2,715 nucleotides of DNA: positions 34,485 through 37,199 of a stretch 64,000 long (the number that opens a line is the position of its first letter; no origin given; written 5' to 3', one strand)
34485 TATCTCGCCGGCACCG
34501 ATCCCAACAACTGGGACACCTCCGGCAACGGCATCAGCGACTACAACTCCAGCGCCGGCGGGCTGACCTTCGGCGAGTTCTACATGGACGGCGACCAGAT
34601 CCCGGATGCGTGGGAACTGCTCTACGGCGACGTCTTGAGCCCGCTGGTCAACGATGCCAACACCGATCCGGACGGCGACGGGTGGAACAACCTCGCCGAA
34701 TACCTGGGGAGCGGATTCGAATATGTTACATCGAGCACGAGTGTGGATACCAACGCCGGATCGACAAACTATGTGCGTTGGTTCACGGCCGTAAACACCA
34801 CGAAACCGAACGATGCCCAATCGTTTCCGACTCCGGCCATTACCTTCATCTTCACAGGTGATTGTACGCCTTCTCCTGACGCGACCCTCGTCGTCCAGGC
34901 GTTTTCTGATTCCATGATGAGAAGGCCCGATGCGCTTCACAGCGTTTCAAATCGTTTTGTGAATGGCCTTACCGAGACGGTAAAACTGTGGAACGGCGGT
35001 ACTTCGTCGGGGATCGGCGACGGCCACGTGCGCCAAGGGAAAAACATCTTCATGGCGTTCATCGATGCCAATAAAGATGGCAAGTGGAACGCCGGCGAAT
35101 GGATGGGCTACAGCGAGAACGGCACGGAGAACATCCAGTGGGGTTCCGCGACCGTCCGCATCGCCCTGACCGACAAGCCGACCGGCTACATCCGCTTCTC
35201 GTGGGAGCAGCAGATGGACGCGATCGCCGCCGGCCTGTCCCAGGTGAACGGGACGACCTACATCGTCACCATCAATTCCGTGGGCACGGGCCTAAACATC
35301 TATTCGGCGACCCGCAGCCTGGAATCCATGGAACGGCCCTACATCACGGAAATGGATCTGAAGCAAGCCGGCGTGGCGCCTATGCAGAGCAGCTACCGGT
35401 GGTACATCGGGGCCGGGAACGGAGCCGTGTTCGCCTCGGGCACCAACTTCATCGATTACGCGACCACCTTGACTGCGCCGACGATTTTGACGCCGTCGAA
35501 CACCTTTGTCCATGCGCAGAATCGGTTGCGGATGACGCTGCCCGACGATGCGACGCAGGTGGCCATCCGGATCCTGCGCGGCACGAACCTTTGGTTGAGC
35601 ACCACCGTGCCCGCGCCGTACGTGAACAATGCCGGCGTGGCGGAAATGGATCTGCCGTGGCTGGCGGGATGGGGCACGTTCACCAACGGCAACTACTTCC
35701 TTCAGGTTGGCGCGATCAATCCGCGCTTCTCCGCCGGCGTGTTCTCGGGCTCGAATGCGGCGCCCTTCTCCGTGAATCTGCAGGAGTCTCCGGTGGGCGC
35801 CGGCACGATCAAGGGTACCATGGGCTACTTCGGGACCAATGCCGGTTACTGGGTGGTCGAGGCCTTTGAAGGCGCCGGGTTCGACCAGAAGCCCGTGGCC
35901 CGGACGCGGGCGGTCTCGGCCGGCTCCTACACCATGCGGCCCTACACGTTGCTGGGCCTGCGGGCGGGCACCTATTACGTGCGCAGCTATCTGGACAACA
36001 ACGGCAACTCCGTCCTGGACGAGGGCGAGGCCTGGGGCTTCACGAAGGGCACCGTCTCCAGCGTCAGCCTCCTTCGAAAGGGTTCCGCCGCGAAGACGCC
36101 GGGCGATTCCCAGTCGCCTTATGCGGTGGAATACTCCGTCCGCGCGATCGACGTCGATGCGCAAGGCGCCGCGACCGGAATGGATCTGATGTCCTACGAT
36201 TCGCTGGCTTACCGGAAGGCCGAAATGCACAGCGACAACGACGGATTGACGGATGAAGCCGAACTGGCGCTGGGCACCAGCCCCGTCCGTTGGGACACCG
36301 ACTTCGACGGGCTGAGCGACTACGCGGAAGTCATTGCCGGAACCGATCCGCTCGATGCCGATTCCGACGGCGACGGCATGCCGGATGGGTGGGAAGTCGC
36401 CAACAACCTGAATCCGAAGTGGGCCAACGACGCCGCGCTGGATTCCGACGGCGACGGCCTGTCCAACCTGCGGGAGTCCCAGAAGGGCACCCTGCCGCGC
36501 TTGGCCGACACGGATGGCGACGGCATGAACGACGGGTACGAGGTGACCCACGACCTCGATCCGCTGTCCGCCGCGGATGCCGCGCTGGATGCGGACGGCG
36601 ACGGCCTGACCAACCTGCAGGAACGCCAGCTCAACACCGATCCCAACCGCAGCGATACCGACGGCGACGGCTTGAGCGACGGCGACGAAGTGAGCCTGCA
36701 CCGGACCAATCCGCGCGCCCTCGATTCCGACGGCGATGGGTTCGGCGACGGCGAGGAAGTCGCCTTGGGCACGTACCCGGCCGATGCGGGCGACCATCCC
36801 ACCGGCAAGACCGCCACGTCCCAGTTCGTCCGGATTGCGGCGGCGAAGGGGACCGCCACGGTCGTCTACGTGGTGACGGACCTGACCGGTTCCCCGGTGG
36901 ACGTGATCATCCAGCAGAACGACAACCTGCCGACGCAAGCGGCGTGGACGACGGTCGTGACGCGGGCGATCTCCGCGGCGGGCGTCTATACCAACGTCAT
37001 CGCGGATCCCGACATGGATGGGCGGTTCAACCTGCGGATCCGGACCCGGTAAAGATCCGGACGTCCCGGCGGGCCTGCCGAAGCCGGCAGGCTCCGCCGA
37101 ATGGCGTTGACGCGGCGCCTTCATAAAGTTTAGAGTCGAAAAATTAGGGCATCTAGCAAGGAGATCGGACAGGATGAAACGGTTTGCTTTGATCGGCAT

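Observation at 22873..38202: Giant (~4,500 aa, 13.6 kb) modular exoprotein locus with dedicated small partners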

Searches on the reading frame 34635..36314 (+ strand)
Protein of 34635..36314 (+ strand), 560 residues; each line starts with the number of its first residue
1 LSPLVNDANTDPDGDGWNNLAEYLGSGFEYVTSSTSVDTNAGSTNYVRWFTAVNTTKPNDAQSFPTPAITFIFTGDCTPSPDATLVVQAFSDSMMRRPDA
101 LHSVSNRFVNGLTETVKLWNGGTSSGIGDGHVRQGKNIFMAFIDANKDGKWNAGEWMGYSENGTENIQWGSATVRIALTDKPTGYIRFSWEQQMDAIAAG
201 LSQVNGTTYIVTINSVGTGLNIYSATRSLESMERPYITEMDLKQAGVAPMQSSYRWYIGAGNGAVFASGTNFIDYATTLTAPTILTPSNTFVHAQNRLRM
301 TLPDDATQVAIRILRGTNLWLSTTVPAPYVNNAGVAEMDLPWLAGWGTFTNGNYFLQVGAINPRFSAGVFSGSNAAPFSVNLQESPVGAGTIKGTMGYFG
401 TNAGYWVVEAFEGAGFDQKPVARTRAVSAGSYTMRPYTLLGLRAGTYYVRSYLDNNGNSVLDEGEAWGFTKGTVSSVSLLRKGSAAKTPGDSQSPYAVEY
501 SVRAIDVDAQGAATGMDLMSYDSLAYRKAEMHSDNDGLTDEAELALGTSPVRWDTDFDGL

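Call 49: find_homologous_proteins(query=window:34635-36314:+, max_evalue=0.00001)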
Query window:34635-36314:+ (560 aa): 4 proteins with E <= 0.00001 among 8000 candidates.
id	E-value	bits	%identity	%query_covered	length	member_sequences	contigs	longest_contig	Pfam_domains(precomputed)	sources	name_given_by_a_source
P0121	4.6e-156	539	63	75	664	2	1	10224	PF18884.6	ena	-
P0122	1.4e-83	300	45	72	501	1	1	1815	-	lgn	-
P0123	5.4e-40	156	31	73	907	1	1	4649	-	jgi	jgi:hypothetical protein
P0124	5.3e-22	96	35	43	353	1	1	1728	-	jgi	-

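Call 60: search_protein_representatives(protein=window:34635-36314:+)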
Query: 560 residues. Proteins with E-value up to 0.001 (for the whole library): 363; up to 1e-10: 159; up to 1e-30: 42. The best 150 are listed.
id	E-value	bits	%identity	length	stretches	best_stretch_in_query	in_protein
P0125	0.0e+00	1041.6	77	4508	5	1-560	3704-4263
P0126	8.8e-200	681.4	58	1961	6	1-560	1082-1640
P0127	1.4e-197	674.2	59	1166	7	1-560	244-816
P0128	5.5e-161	553.4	57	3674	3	1-547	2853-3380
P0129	1.5e-148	512.3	52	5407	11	1-560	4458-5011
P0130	5.2e-113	395.0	49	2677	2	2-543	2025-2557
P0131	1.6e-93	330.7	42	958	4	2-560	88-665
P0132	7.2e-77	275.7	44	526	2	2-426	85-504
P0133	5.0e-74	266.3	42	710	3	87-560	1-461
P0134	7.2e-55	203.1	56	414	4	392-560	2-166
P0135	9.7e-53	196.1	40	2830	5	2-491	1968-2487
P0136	6.6e-52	193.3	79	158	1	95-209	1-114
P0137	1.3e-49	185.8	60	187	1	321-483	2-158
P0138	9.9e-49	182.8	39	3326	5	56-560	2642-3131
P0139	6.7e-45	170.2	36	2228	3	91-560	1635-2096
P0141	3.3e-40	154.7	38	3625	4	2-560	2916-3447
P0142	1.3e-39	152.7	36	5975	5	1-478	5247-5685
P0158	7.2e-32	127.2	37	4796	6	4-546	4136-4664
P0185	2.7e-25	105.5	36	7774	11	401-475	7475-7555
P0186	2.8e-25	105.4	36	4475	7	120-560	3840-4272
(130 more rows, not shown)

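Call 63: search_protein_families(library=pfam, proteins=[P0128, P0141, P0130], max_evalue=0.00001)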
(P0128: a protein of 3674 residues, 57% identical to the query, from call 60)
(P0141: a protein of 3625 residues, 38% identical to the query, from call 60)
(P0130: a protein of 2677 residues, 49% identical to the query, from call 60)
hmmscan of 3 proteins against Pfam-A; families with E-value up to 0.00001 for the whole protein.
P0128 (3674 aa): 5 families
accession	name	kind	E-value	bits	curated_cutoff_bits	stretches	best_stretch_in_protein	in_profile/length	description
PF13385.13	Laminin_G_3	-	8.2e-66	221.2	27.6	4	2473-2641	14-151/151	Concanavalin A-like lectin/glucanases superfamily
PF18884.5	TSP3_bac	-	1.2e-22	79.8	25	1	3540-3562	1-22/22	Bacterial TSP3 repeat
PF13519.12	VWA_2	-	4.7e-13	50.1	27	1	1921-2021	2-106/107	von Willebrand factor type A domain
PF10983.13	DUF2793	-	9e-13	48.4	27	1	1297-1370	13-86/87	Protein of unknown function (DUF2793)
PF02210.31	Laminin_G_2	-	2.6e-08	34.8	22.9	0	2550-2585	38-74/126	Laminin G domain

P0141 (3625 aa): 5 families
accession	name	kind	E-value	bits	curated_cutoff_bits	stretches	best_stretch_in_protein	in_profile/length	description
PF13385.13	Laminin_G_3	-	2.9e-60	203.3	27.6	4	1097-1288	9-150/151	Concanavalin A-like lectin/glucanases superfamily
PF00413.30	Peptidase_M10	-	4.9e-32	111.4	24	1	1996-2153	6-159/159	Matrixin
PF18884.5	TSP3_bac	-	8.1e-16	58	25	1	3464-3484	1-20/22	Bacterial TSP3 repeat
PF18998.6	Flg_new_2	-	3.6e-12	46.5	23.6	1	60-126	9-71/73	Divergent InlB B-repeat domain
PF02210.31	Laminin_G_2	-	1.5e-09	38.8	22.9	0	2606-2653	32-78/126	Laminin G domain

P0130 (2677 aa): 2 families
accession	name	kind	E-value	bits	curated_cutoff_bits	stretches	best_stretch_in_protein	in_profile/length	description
PF13385.13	Laminin_G_3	-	6.2e-47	160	27.6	3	1445-1588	10-151/151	Concanavalin A-like lectin/glucanases superfamily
PF02210.31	Laminin_G_2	-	9.3e-08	33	22.9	0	1719-1754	47-82/126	Laminin G domain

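Call 64: search_protein_families(library=pfam, proteins=[P0158, P0186], max_evalue=0.00001)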
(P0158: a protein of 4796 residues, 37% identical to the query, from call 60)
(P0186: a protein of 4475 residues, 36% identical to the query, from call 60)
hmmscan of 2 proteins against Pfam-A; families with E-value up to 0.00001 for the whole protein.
P0158 (4796 aa): 4 families
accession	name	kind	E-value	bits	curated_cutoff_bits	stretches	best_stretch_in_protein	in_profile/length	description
PF13385.13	Laminin_G_3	-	5.2e-151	497.8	27.6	9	2527-2664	10-151/151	Concanavalin A-like lectin/glucanases superfamily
PF18884.5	TSP3_bac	-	2.5e-19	69.2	25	1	2449-2471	1-22/22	Bacterial TSP3 repeat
PF02210.31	Laminin_G_2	-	3.7e-12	47.2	22.9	0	3820-3856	45-81/126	Laminin G domain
PF09136.16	Glucodextran_B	-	3.7e-09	36.8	27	0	1526-1611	1-80/83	Glucodextranase, domain B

P0186 (4475 aa): 6 families
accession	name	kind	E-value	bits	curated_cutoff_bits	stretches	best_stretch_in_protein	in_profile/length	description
PF13385.13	Laminin_G_3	-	8.9e-64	214.6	27.6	4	3092-3232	12-150/151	Concanavalin A-like lectin/glucanases superfamily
PF00112.29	Peptidase_C1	-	5.6e-48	164.3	20.7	1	2690-2900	2-212/220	Papain family cysteine protease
PF18884.5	TSP3_bac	-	4e-24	84.5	25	2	4288-4309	1-22/22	Bacterial TSP3 repeat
PF18911.6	PKD_4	-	1.4e-17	63.9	27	1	522-605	1-81/85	PKD domain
PF02210.31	Laminin_G_2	-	5.2e-12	46.8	22.9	0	3360-3432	48-123/126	Laminin G domain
PF00801.26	PKD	-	4.1e-10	39.9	23.5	1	542-601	15-73/80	PKD domain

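Call 65: find_encoding_contigs(protein=P0141, flank=4000, max_places=2)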
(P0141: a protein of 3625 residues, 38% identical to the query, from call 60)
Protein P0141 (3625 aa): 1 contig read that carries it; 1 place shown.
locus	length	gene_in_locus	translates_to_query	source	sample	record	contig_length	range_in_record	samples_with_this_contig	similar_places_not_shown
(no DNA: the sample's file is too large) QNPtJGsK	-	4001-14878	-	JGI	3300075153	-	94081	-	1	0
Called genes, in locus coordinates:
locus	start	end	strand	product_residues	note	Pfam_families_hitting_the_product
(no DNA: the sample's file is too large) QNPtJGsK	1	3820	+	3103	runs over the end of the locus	PF22148:Fervidolysin_NPro-like, PF00082:Peptidase_S8, PF17210:SdrD_B (faint), PF13620:CarboxypepD_reg (weak), PF22148:Fervidolysin_NPro-like (weak), PF00082:Peptidase_S8, PF13620:CarboxypepD_reg (weak), PF01436:NHL (weak), +5 more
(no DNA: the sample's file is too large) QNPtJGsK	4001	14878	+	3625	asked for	PF18998:Flg_new_2, PF13385:Laminin_G_3, PF02210:Laminin_G_2 (faint), PF13385:Laminin_G_3, PF00413:Peptidase_M10, PF13385:Laminin_G_3, PF18884:TSP3_bac (weak)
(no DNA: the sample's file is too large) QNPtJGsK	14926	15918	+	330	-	-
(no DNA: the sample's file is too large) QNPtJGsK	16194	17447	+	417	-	PF00483:NTP_transferase, PF12804:NTP_transf_3 (weak), PF24894:Hexapep_GlmU (faint), PF25084:LbH_EIF2B (faint), PF25087:GMPPB_C (faint), PF25247:LbH_GLGC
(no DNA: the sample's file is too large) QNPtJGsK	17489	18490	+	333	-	PF03279:Lip_A_acyltrans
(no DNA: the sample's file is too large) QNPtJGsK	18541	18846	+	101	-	PF01381:HTH_3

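Call 66: find_encoding_contigs(protein=P0186, flank=4000, max_places=2)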
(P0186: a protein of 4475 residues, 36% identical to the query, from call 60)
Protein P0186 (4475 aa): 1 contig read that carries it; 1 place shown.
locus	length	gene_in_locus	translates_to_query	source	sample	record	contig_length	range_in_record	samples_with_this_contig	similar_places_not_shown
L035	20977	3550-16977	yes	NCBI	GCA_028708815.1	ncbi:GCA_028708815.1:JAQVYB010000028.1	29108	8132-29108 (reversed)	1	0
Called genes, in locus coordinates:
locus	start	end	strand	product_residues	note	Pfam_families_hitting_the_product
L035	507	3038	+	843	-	PF02018:CBM_4_9 (weak), PF09136:Glucodextran_B (faint)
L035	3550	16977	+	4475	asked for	PF00801:PKD, PF18911:PKD_4, PF02210:Laminin_G_2 (faint), PF13385:Laminin_G_3, PF00112:Peptidase_C1, PF13385:Laminin_G_3, PF18884:TSP3_bac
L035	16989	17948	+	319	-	-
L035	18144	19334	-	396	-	PF00005:ABC_tran, PF14524:Wzt_C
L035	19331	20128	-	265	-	PF01061:ABC2_membrane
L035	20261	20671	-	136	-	PF01850:PIN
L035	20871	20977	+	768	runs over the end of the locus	PF01973:MptE-like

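Call 79: find_encoding_contigs(protein=P0185, flank=5000, max_places=1)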
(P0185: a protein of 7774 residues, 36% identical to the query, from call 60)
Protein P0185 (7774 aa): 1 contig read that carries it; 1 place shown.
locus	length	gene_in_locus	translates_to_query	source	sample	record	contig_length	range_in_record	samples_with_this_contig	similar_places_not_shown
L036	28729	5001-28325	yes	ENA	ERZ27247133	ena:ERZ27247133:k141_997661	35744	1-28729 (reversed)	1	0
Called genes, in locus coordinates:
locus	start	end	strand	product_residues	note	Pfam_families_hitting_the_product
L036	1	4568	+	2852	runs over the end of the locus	PF10102:DUF2341 (weak)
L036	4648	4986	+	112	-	-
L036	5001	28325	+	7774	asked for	PF18884:TSP3_bac (weak), PF13385:Laminin_G_3, PF09912:DUF2141 (faint)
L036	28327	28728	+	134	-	?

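Call 80: find_encoding_contigs(protein=P0142, flank=5000, max_places=1)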
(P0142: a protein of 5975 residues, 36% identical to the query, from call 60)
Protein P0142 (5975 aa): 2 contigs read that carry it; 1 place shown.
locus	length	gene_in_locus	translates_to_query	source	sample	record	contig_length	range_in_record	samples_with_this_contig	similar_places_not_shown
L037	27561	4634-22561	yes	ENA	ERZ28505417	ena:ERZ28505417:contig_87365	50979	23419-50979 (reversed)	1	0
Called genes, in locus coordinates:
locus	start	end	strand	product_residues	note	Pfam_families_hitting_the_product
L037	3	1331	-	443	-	?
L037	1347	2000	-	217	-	PF00072:Response_reg, PF00486:Trans_reg_C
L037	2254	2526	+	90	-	PF13499:EF-hand_7 (faint), PF00036:EF-hand_1 (faint), PF13202:EF-hand_5 (faint), PF13833:EF-hand_8 (faint), PF13405:EF-hand_6 (faint)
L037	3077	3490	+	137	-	-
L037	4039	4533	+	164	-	-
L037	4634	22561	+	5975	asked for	PF13385:Laminin_G_3, PF10983:DUF2793, PF13385:Laminin_G_3, PF26766:Choice_anch_L, PF13385:Laminin_G_3, PF22148:Fervidolysin_NPro-like, PF00082:Peptidase_S8, PF13385:Laminin_G_3, +2 more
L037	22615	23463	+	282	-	-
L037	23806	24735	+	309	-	PF00561:Abhydrolase_1, PF06821:Ser_hydrolase (weak), PF12146:Hydrolase_4, PF12697:Abhydrolase_6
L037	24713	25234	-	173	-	PF07977:FabA, PF22818:ApeI-like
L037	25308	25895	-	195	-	-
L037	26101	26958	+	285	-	-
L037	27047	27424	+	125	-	PF00072:Response_reg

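Call 89: search_protein_families(library=pfam, alignment_id=A6, max_evalue=0.00001)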
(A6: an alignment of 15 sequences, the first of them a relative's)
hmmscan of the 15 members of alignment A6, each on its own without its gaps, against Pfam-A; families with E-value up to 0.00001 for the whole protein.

A. member 1, P0135 (2830 aa): 2 families
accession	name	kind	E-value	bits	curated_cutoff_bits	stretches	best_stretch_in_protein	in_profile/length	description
PF18884.5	TSP3_bac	-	2e-32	111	25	1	2703-2724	1-22/22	Bacterial TSP3 repeat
PF13385.13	Laminin_G_3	-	9.6e-30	104.2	27.6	2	833-985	14-151/151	Concanavalin A-like lectin/glucanases superfamily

B. families by the number of members that match (of 15 scanned): 13 families
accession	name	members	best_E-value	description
PF13385.13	Laminin_G_3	14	1.3e-88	Concanavalin A-like lectin/glucanases superfamily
PF18884.5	TSP3_bac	12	8e-44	Bacterial TSP3 repeat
PF18998.6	Flg_new_2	6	5.4e-28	Divergent InlB B-repeat domain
PF02210.31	Laminin_G_2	3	9e-10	Laminin G domain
PF00082.27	Peptidase_S8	2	3.7e-50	Subtilase family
PF00413.30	Peptidase_M10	2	7.7e-35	Matrixin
PF13519.12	VWA_2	2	4.4e-18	von Willebrand factor type A domain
PF18911.6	PKD_4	2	2.6e-13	PKD domain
PF00801.26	PKD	2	6e-11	PKD domain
PF17963.7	Big_9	1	1.3e-37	Bacterial Ig domain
PF17892.7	Cadherin_5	1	8.3e-24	Cadherin-like domain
PF17803.7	Cadherin_4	1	4.7e-17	Bacterial cadherin-like domain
PF13517.12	FG-GAP_3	1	4.7e-10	FG-GAP-like repeat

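Call 95: search_protein_families(library=pfam, proteins=[L035:2709-3035:+], max_evalue=10)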
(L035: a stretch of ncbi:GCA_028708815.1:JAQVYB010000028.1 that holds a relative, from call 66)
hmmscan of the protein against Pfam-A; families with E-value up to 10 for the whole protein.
L035:2709-3035:+ (109 aa): 0 families

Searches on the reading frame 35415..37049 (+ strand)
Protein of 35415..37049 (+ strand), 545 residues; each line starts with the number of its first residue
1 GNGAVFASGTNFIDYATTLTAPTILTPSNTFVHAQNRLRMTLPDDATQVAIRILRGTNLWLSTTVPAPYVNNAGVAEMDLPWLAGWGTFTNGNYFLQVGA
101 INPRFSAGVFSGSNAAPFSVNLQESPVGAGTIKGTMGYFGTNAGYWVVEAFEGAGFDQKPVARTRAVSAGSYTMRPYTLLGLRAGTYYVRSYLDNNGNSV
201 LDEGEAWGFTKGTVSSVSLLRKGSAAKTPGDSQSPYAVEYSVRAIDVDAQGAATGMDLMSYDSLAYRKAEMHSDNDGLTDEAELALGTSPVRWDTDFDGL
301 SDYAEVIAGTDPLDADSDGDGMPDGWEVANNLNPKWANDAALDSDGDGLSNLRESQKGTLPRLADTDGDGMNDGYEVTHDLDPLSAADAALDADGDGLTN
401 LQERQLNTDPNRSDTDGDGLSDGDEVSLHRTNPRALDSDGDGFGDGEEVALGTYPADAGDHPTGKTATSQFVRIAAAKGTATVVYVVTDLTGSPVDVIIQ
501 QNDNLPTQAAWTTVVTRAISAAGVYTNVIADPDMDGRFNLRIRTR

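Call 6: search_protein_families(library=pfam, proteins=[window:35415-37049:+], max_evalue=0.01)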
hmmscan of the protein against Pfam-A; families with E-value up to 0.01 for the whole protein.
window:35415-37049:+ (545 aa): 2 families
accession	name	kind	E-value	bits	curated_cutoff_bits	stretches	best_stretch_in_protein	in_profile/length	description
PF18884.5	TSP3_bac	-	1.6e-44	149.7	25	7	294-315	1-22/22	Bacterial TSP3 repeat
PF03495.19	Binary_toxB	-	0.0072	16.9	25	0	365-427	2-61/78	Clostridial binary toxin B/anthrax toxin PA Ca-binding domain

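Call 30: search_protein_families(library=ncbifam, proteins=[window:35415-37049:+], max_evalue=0.01)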
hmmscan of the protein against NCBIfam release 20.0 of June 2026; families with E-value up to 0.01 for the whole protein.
window:35415-37049:+ (545 aa): 4 families
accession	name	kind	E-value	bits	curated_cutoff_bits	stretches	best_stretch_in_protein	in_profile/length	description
NF033765.2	gliding_CglD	equivalog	1.7e-23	82.4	400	2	307-448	168-329/1124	adventurous gliding motility lipoprotein CglD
NF047639.1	throspo3_MtsD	equivalog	8.1e-22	77.1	800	4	343-414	460-531/651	cell-cell cohesion protein MtsD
NF042425.1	Amuc_1099_fam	equivalog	3.6e-11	43.2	50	2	371-411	108-148/321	Amuc_1099 family pilus-like system protein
NF041762.1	diheme_GEGP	equivalog_domain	0.00033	20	300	1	435-475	94-134/359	GEGP motif-containing diheme protein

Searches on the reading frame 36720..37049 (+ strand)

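Call 95: search_protein_families(library=pfam, proteins=[window:36720-37049:+], max_evalue=10)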
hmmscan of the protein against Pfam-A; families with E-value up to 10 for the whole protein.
window:36720-37049:+ (110 aa): 2 families
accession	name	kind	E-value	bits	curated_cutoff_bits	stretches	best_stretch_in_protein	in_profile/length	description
PF18884.5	TSP3_bac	-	5e-06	26.7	25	1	2-22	1-21/22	Bacterial TSP3 repeat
PF19545.4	DUF6069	-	0.072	13.6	27.2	1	32-91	7-64/129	Family of unknown function (DUF6069)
